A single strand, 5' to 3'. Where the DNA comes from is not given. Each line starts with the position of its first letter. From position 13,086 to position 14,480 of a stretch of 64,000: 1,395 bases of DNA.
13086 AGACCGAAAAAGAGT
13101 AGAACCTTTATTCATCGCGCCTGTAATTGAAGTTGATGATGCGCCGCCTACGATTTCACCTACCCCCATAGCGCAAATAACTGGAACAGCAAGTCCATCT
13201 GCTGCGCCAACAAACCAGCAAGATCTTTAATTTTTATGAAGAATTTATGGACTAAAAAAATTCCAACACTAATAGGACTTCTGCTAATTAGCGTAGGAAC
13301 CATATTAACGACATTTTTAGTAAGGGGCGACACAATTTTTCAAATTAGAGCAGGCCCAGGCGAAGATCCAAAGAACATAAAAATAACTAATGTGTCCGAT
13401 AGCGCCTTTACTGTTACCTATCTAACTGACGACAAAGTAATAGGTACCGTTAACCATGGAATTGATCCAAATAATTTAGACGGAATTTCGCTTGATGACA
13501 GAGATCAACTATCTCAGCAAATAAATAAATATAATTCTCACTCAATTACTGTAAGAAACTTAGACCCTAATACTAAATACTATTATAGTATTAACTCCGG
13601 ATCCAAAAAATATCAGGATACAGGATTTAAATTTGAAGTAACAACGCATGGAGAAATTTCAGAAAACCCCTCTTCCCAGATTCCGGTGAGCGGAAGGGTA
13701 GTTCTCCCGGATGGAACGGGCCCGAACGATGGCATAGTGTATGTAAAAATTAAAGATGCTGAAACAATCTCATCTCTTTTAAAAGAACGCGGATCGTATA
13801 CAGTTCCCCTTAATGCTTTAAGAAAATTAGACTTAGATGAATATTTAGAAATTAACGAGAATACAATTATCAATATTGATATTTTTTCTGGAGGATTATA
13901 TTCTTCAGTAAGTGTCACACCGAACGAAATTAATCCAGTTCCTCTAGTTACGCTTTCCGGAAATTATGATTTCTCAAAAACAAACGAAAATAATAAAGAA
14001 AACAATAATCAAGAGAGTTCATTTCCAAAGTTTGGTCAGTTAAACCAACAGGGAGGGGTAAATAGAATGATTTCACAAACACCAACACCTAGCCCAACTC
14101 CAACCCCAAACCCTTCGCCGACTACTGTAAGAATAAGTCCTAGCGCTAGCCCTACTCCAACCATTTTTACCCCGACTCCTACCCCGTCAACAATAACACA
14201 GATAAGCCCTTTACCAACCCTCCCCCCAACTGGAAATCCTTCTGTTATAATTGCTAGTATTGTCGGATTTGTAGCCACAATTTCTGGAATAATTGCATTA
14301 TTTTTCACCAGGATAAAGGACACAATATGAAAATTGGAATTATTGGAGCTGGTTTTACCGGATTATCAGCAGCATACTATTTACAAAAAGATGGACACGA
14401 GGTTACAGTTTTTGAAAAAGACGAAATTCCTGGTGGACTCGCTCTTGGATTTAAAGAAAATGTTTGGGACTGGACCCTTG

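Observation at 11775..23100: Ten genes chained by 0-4 nt overlaps couple PilN/PilO-like proteins and an LPXTG Thr/Pro-rich surface protein to four GT-C-type membrane glycosyltransferases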

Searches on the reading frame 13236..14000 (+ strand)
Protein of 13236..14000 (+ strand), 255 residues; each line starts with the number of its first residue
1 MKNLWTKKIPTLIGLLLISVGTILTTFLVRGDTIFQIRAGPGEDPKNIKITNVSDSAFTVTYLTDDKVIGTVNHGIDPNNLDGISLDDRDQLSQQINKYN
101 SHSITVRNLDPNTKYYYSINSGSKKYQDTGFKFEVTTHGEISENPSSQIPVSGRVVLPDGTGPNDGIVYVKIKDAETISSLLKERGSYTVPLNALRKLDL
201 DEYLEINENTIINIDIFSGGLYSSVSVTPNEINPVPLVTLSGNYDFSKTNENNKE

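Call 29: find_homologous_proteins(query=window:13236-14000:+, max_evalue=0.001)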
Query window:13236-14000:+ (255 aa): 42 proteins with E <= 0.001 among 886 candidates.
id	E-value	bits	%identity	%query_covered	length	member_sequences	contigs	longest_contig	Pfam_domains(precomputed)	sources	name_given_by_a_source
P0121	2.9e-161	553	100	100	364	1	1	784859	PF16656.12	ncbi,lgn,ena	-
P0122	9.2e-135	466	83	100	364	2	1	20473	PF00041.28,PF16656.12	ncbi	-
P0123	3.2e-129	448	80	98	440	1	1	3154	PF19077.7,PF16656.12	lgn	-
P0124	1.1e-124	433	75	100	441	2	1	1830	PF00041.28,PF19077.7,PF16656.12,PF17936.8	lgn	-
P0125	4.8e-123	428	75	100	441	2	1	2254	PF19077.7,PF16656.12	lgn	-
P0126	1.1e-121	423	74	100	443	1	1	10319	PF19077.7,PF16656.12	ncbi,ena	-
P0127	3.6e-117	409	72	100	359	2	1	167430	PF00041.28,PF16656.12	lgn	-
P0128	5.9e-115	401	72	99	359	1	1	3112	PF16656.12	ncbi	-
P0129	2.0e-114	400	71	100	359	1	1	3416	PF00041.28,PF16656.12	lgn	-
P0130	1.9e-99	350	64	97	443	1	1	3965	PF00041.28,PF19077.7,PF16656.12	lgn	-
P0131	2.0e-91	324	58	99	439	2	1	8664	PF00041.28,PF19077.7,PF16656.12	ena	-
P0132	9.3e-90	319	57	96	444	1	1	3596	PF19077.7,PF16656.12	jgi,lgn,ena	-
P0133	1.7e-89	318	58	98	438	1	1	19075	PF19077.7,PF16656.12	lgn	-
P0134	2.7e-89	317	58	99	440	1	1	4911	PF19077.7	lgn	-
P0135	7.1e-89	316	60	97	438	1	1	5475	PF00041.28,PF19077.7,PF16656.12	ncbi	-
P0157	1.1e-51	194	43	94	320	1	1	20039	PF16656.12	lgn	-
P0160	7.2e-34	136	35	93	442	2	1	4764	PF00041.28,PF19077.7,PF16656.12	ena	-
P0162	3.6e-22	97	34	93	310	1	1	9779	PF00404.25,PF16656.12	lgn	-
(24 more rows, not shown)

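Call 30: find_encoding_contigs(protein=P0162, flank=10000, max_places=3)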
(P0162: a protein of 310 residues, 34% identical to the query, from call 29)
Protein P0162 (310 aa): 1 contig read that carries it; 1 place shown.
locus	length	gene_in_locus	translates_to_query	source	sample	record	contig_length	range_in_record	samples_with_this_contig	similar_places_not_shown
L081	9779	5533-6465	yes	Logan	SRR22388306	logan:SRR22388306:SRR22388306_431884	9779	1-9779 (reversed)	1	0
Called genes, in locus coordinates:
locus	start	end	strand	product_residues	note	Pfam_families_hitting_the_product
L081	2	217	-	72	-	?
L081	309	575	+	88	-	-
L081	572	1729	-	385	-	PF04188:Mannosyl_trans2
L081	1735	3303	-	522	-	PF03023:MurJ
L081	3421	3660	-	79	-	-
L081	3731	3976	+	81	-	PF01649:Ribosomal_S20p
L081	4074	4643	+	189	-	PF05137:PilN (faint)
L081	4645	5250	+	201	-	PF04350:PilO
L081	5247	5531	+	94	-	-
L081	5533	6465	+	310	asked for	PF16656:Pur_ac_phosph_N (weak), PF00404:Dockerin_1 (weak)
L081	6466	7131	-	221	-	PF21694:DNA_pol3_delta_C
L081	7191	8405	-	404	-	PF03816:LytR_cpsA_psr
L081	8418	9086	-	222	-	PF00121:TIM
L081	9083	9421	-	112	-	PF01035:DNA_binding_1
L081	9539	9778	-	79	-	?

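Call 32: find_encoding_contigs(protein=P0157, flank=10000, max_places=2)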
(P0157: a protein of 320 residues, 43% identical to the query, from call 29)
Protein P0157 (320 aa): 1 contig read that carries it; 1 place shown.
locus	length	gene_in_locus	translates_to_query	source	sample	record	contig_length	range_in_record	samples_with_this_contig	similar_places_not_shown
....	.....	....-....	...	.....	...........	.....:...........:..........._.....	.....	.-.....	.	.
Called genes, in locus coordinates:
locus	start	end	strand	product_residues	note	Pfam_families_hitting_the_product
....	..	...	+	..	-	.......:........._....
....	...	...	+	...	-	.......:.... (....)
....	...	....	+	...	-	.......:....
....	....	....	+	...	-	-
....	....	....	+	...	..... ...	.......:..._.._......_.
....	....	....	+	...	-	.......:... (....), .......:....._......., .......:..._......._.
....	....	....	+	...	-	-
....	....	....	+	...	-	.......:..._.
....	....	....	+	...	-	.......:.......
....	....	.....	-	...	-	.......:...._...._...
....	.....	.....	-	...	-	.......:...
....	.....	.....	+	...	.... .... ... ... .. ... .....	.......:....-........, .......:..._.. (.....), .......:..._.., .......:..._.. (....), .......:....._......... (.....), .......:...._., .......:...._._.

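Call 33: find_encoding_contigs(protein=P0160, flank=10000, max_places=2)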
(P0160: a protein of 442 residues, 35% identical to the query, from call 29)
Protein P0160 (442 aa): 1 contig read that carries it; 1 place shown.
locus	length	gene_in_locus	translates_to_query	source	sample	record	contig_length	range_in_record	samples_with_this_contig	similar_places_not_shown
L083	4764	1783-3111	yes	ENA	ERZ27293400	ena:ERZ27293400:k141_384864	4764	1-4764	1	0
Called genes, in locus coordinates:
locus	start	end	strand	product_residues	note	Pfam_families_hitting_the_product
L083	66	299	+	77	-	PF01649:Ribosomal_S20p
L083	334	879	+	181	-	PF05137:PilN (weak)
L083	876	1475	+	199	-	PF04350:PilO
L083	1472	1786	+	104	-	-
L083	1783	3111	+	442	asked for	PF00041:fn3 (weak), PF16656:Pur_ac_phosph_N, PF19077:Big_13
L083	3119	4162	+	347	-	-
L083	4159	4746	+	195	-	-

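Call 51: predict_structure(alignment_id=A2)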
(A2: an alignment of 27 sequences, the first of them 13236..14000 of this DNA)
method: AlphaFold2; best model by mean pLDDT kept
length: 255 residues; sequences in the alignment: 27
mean_pLDDT: 86.0   pTM: 0.76
mean pLDDT of the five models: 86.0, 85.1, 84.6, 84.3, 84.2
residues with pLDDT >= 90: 165; 70-90: 55; 50-70: 19; < 50: 16
segments of 3 or more residues with pLDDT < 50: 32-39, 250-255
pLDDT, mean of each block of 10 residues (from residue 1): 54 79 74 47 89 96 94 94 94 88 96 95 80 87 85 95 95 95 93 91 91 94 94 93 82 39
secondary structure, 60 per line:
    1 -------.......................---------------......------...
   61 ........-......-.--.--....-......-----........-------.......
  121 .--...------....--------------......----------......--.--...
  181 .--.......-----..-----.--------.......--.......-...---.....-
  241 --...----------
elements in order: H8-30 E46-51 E58-68 E70-75 E83-86 H88-93 E99-106 E114-121 E124-126 E133-136 E151-156 E167-172 E178-181 E187-190 E212-218 E221-227 E235-239 E243-245

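Call 53: fold_search(model_id=the predicted structure, library=pdb)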
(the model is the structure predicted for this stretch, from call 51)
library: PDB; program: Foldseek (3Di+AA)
matches with E <= 10: 1687; with E <= 0.001: 108
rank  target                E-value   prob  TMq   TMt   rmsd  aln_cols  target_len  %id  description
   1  7mrm_B                1.2e-05  1.00  0.27  0.20  19.5       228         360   11  Chicken CNTN3 APP complex (released 2022-01-05)
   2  4bq6_A                1.4e-05  1.00  0.25  0.30  20.2       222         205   13  Crystal structure of the RGMB-NEO1 complex form 1 (released 2013-06-12)
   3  7mrm_A                1.7e-05  1.00  0.27  0.20  20.3       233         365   11  Chicken CNTN3 APP complex (released 2022-01-05)
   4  6z3m_E                1.8e-05  1.00  0.25  0.30  20.2       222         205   13  Repulsive Guidance Molecule B (RGMB) in complex with Growth Differentiation Factor 5 (GDF5) and Neogenin 1 (NEO1). (released 2020-07-01)
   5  5e53_B                2.4e-05  1.00  0.25  0.22  19.8       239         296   15  Crystal structure of chicken CNTN1 FN1-FN3 domains (released 2016-08-31)
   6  5e53_D                2.4e-05  1.00  0.24  0.21  19.3       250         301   15  Crystal structure of chicken CNTN1 FN1-FN3 domains (released 2016-08-31)
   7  5myb_A                2.9e-05  1.00  0.22  0.29  17.8       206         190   14  Homodimerization of Tie2 Fibronectin-like domains 2 and 3 in space group P21 (released 2017-04-26)
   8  6gj9_A                3.3e-05  1.00  0.28  0.15  10.4       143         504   20  PURPLE ACID PHYTASE FROM WHEAT ISOFORM B2 - REGENERATION COMPLEX (released 2019-11-27)
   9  6gja_A                3.3e-05  1.00  0.28  0.15  11.2       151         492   20  PURPLE ACID PHYTASE FROM WHEAT ISOFORM B2 - H229A MUTANT (released 2019-11-27)
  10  6giz_A                3.3e-05  1.00  0.28  0.15  11.3       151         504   20  PURPLE ACID PHYTASE FROM WHEAT ISOFORM B2 - SUBSTRATE COMPLEX (released 2019-11-27)
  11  6tpu_A                3.3e-05  1.00  0.25  0.32  19.9       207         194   14  Crystal structures of FNIII domain three and four of the human leucocyte common antigen-related protein, LAR (released 2020-05-13)
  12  4pln_D                3.4e-05  1.00  0.27  0.33  21.5       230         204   13  Crystal Structure of Chicken Netrin-1 (LN-LE3) complexed with mouse Neogenin (FN4-5) (released 2014-06-18)
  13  4bq7_A                3.8e-05  1.00  0.25  0.31  20.2       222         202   13  Crystal structure of the RGMB-Neo1 complex form 2 (released 2013-06-12)
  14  6tpw                  3.8e-05  1.00  0.25  0.18  17.3       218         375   12  Crystal structures of FNIII domain one through four of the human leucocyte common antigen-related protein ( LAR) (released 2020-05-13)
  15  4bq8_A                4.0e-05  1.00  0.25  0.32  20.2       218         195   13  Crystal structure of the RGMB-NEO1 complex form 3 (released 2013-06-12)
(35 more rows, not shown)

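Call 76: search_protein_representatives(alignment_id=A2)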
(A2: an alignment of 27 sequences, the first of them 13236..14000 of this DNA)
Query: 27 sequences, 345 profile positions. Proteins with E-value up to 0.001 (for the whole library): 6278; up to 1e-10: 3283; up to 1e-30: 1314. The best 150 are listed.
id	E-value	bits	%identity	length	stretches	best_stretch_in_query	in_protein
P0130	1.0e-142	491.7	-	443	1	1-344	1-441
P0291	3.4e-125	434.0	-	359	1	1-344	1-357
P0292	6.8e-121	419.9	-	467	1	1-340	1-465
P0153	7.5e-118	409.9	-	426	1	15-322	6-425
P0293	6.8e-116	403.5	-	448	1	1-341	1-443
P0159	2.7e-107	375.2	-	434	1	1-342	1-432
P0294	7.0e-107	373.8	-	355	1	6-343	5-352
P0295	2.5e-106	372.0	-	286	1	1-277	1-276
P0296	7.0e-106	370.5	-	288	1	1-276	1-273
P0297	7.7e-104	363.8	-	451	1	1-342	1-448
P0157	6.6e-101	354.2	-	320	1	7-344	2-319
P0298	3.7e-100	351.7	-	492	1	1-344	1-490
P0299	1.9e-99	349.4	-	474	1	1-342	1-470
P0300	1.3e-98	346.7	-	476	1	1-343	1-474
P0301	1.7e-98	346.2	-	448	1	1-344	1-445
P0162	1.1e-76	274.5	-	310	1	9-290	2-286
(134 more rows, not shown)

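Call 86: find_related_loci(query=A6, collection=metagenome_contigs, flank=10000)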
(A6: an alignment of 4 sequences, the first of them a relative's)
Query A6 (310 aa) in metagenome_contigs; peptide patterns used: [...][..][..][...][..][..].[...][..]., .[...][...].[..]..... (x = any residue, [..] = any of these).
600 stretches matched a pattern (row limit reached: there are more); 88 encode a relative of the query (tblastn E <= 1e-3); the best 80 are kept; 80 distinct loci.
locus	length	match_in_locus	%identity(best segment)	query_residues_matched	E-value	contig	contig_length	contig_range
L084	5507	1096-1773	33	2-230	4e-28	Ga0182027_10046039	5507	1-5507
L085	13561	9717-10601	30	2-299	1e-27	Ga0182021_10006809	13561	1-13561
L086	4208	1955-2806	31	3-284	1e-26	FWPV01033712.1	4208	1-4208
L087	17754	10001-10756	29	2-254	2e-26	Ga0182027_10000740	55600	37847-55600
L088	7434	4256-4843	34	2-197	2e-26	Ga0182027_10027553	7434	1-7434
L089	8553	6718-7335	31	1-210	2e-25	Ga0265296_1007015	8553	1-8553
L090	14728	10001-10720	31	2-242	1e-25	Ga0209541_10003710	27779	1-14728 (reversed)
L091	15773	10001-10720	31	2-242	1e-25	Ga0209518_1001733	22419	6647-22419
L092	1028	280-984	32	2-237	3e-26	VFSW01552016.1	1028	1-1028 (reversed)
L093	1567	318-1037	31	2-242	1e-25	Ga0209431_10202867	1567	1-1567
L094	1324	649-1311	31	2-222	1e-25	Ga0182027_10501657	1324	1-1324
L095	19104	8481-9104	33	2-210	1e-24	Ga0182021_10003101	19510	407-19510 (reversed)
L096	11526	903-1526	33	2-210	1e-24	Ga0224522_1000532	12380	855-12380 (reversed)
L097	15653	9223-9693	35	37-193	3e-24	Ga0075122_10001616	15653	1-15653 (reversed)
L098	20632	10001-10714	31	1-237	3e-24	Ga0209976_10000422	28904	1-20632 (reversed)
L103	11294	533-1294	28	1-254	1e-23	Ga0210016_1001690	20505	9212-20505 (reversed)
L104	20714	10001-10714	33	2-235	6e-27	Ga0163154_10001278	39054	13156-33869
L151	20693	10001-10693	29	1-236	1e-16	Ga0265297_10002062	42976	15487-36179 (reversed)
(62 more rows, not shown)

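Call 93: search_protein_families(library=pfam, proteins=[L098:11299-12633:+, L098:12640-13356:+, L151:11397-12362:+, L151:12369-12899:+, L104:11618-13429:+, L104:13448-15664:+, L103:4351-5076:-], max_evalue=0.01)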
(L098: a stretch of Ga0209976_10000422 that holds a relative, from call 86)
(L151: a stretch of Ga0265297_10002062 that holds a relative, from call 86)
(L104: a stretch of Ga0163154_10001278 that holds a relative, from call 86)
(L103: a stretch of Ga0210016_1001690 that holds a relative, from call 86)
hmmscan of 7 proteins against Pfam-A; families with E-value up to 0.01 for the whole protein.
L098:11299-12633:+ (444 aa): 1 family
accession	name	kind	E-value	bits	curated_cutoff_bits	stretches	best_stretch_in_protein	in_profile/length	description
PF05887.16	Trypan_PARP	-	0.0022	18.4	100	1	256-297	74-114/134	Procyclic acidic repetitive protein (PARP)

L098:12640-13356:+ (238 aa): 0 families

L151:11397-12362:+ (321 aa): 0 families

L151:12369-12899:+ (176 aa): 0 families

L104:11618-13429:+ (603 aa): 0 families

L104:13448-15664:+ (738 aa): 0 families

L103:4351-5076:- (241 aa): 4 families
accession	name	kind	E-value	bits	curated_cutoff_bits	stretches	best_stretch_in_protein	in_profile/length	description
PF00535.33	Glycos_transf_2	-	1.1e-29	104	23.3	1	11-169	1-164/168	Glycosyl transferase family 2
PF13641.12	Glyco_tranf_2_3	-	1.2e-07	32.5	27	1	10-116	3-111/230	Glycosyltransferase like family 2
PF10111.15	Glyco_tranf_2_2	-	8.2e-05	22.6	27.3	1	17-113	7-103/276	Glycosyltransferase like family 2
PF13704.12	Glyco_tranf_2_4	-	0.0026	18.7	27.5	1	18-101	2-81/98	Glycosyl transferase family 2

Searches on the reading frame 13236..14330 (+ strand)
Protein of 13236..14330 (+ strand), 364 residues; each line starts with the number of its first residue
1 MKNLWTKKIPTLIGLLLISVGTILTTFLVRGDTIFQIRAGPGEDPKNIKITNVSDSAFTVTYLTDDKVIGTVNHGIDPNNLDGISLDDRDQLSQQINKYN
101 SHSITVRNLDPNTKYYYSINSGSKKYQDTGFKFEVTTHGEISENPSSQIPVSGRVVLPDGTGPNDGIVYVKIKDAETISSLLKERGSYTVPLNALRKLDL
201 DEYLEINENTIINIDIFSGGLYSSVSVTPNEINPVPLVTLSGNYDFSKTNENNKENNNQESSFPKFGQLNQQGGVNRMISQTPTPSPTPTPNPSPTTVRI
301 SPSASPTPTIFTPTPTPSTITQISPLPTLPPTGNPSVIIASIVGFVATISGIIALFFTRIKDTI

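Call 5: search_protein_families(library=pfam, proteins=[window:13236-14330:+], max_evalue=0.1)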
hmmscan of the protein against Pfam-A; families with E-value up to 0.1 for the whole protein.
window:13236-14330:+ (364 aa): 2 families
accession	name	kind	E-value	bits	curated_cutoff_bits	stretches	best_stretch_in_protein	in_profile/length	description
PF16656.11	Pur_ac_phosph_N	-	5.6e-08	33.7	30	1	45-127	1-86/93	Purple acid Phosphatase, N-terminal domain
PF00041.27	fn3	-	0.0018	18.9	25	1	44-125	2-72/84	Fibronectin type III domain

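Call 6: search_protein_families(library=ncbifam, proteins=[window:13236-14330:+], max_evalue=0.1)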
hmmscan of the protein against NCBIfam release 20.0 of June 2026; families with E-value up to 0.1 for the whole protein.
window:13236-14330:+ (364 aa): 0 families

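Call 13: find_encoding_contigs(protein=window:13236-14330:+, flank=10000, max_places=6)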
Protein window:13236-14330:+ (364 aa): no gene with exactly this product is on record in the collection.
